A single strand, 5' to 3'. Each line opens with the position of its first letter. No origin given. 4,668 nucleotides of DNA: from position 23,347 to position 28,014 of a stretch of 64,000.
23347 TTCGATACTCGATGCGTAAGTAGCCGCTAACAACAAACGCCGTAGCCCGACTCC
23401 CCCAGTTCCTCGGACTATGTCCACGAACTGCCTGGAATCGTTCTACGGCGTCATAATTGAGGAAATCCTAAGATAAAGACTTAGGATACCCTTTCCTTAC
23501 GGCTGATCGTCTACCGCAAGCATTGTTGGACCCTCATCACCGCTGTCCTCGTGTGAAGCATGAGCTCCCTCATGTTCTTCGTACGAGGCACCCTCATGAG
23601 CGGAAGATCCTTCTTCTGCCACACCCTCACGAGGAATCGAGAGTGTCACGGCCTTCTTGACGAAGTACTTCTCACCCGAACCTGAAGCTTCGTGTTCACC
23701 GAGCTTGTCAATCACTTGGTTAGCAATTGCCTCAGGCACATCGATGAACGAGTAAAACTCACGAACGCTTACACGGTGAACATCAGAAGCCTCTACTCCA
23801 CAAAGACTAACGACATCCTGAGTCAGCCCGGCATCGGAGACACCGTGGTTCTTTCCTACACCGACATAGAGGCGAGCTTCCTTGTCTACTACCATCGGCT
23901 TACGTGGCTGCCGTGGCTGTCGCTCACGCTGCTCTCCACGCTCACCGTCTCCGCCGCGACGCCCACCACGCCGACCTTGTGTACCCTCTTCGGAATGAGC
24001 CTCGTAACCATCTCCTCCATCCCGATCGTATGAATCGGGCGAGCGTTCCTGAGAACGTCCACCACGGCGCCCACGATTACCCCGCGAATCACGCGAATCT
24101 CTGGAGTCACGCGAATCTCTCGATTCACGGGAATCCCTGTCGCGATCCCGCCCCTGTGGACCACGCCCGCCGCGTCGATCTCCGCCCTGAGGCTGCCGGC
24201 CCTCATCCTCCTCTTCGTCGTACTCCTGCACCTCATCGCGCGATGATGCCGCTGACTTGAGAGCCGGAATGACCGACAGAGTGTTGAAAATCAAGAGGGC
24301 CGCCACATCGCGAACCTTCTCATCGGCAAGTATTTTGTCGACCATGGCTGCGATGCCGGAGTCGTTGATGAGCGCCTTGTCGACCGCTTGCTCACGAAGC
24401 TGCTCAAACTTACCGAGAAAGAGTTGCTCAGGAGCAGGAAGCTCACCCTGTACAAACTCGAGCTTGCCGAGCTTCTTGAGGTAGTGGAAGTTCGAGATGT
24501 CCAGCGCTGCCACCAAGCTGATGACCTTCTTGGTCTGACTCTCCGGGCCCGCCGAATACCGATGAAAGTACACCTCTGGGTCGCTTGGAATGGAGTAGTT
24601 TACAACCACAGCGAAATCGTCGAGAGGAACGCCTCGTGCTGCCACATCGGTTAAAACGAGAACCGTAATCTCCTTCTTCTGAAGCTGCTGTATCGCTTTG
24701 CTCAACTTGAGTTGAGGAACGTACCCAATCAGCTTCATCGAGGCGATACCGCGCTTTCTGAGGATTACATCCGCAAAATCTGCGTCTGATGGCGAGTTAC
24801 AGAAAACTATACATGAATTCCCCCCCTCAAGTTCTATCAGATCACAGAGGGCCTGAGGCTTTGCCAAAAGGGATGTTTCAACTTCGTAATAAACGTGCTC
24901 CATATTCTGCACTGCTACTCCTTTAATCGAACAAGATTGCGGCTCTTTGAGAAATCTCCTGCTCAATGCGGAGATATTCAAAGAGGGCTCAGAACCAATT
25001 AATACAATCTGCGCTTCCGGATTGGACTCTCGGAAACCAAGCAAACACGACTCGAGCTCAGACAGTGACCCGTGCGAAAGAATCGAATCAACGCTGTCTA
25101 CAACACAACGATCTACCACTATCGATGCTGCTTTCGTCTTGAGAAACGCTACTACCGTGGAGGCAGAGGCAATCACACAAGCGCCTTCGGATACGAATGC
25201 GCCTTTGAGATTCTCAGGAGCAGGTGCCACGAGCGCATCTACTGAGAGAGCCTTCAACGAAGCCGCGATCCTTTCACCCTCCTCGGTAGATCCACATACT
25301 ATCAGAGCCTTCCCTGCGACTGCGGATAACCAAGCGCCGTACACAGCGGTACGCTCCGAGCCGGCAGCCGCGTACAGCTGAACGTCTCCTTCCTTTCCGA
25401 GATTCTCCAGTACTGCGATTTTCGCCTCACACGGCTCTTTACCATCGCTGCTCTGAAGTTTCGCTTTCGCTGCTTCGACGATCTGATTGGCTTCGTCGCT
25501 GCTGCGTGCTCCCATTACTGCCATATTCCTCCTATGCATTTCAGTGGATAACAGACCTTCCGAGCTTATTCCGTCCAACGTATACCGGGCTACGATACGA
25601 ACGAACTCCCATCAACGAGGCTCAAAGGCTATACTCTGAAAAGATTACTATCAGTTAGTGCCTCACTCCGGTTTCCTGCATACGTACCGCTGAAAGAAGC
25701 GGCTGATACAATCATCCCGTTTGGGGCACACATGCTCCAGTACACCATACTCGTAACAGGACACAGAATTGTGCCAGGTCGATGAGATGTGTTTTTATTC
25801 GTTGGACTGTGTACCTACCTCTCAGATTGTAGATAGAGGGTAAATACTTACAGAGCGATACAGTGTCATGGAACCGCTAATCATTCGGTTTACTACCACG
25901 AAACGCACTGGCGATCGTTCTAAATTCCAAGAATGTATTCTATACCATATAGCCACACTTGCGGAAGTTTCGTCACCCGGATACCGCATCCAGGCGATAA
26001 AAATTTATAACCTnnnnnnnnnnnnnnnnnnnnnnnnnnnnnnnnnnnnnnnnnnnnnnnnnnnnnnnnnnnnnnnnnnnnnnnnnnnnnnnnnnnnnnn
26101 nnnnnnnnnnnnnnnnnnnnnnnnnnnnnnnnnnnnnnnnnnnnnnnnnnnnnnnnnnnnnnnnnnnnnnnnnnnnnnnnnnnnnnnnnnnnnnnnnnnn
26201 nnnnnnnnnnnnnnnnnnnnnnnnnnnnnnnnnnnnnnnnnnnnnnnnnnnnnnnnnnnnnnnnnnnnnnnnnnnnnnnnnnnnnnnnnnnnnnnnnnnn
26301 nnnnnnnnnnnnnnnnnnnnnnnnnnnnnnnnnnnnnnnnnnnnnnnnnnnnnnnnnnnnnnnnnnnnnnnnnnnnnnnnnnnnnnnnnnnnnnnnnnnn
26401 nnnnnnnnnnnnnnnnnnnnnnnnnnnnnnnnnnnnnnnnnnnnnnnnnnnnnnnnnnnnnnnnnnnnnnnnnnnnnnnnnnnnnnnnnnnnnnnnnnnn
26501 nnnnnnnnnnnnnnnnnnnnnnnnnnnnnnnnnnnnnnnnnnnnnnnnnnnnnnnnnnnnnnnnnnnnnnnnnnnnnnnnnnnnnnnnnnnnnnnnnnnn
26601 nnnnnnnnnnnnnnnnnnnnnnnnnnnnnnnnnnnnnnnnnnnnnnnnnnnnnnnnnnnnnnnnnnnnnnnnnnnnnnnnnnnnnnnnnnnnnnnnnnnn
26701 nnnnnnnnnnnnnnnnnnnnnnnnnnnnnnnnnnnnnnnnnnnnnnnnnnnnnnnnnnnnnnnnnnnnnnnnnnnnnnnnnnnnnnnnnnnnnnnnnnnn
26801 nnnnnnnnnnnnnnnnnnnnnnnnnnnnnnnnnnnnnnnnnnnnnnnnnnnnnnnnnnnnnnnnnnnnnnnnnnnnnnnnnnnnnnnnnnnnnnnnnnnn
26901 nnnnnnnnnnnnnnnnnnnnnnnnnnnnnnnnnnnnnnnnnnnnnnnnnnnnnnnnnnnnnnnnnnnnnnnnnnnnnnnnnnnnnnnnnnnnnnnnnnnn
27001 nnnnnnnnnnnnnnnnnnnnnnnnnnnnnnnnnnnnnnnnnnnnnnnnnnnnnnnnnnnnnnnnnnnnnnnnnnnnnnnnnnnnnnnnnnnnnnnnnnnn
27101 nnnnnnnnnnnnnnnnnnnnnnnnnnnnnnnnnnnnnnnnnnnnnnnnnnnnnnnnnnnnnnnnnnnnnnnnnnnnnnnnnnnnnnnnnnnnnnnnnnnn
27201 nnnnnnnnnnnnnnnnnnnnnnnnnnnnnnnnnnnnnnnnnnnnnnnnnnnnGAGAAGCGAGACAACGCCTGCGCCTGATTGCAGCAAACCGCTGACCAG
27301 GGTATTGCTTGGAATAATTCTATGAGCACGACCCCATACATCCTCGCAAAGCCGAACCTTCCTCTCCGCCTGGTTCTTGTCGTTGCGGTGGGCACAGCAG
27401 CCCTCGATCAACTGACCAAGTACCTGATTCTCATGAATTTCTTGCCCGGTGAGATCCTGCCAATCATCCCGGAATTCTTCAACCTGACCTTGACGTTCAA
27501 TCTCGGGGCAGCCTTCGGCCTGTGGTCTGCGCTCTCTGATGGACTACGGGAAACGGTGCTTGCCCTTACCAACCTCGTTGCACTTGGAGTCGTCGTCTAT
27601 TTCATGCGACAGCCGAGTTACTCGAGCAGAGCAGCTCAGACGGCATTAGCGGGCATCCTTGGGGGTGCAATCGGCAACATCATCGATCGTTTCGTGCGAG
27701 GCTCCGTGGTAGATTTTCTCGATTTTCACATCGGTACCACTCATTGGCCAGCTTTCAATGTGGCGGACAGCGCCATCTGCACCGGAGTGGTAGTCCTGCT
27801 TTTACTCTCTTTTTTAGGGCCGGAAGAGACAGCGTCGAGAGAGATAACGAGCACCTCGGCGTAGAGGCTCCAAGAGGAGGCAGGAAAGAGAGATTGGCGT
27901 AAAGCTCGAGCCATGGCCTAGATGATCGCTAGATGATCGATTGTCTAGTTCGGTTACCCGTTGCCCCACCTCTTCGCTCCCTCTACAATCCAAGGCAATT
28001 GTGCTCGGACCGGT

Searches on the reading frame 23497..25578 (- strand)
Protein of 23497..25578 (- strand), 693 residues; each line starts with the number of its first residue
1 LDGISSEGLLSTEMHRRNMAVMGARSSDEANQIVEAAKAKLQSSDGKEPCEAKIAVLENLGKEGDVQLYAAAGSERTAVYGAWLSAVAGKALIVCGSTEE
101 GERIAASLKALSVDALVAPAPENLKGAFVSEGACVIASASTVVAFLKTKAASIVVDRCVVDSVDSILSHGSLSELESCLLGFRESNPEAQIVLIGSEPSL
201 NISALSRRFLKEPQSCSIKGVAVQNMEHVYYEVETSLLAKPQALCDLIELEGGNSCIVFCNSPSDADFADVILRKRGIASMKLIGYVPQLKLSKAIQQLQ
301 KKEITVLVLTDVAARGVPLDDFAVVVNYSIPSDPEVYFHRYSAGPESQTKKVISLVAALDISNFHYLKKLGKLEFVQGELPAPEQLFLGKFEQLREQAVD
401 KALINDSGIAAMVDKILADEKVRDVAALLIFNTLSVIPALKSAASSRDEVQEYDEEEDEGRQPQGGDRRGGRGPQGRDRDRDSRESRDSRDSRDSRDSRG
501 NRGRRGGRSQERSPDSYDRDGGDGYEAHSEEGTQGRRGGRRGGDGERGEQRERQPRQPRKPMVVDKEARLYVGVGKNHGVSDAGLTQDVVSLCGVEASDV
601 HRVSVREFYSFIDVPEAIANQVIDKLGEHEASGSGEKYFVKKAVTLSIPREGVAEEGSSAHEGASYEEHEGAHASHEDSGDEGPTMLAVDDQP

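Call 66: search_protein_families(library=pfam, proteins=[window:23497-25578:-], max_evalue=0.001)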
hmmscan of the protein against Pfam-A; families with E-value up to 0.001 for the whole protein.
window:23497-25578:- (693 aa): 2 families
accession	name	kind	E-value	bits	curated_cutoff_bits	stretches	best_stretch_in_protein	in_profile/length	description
PF00271.37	Helicase_C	-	3.9e-16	59.7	23.5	1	240-340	2-102/110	Helicase conserved C-terminal domain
PF03880.21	DbpA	-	1.5e-10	41.4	25.6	1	569-632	1-64/72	DbpA RNA binding domain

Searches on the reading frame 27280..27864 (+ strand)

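Call 66: search_protein_families(library=pfam, proteins=[window:27280-27864:+], max_evalue=0.001)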
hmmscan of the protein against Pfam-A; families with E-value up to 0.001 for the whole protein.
window:27280-27864:+ (194 aa): 1 family
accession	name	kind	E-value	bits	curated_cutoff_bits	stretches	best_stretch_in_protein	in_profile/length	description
PF01252.23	Peptidase_A8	-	9.7e-41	139.7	25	1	36-178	2-141/142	Signal peptidase (SPase) II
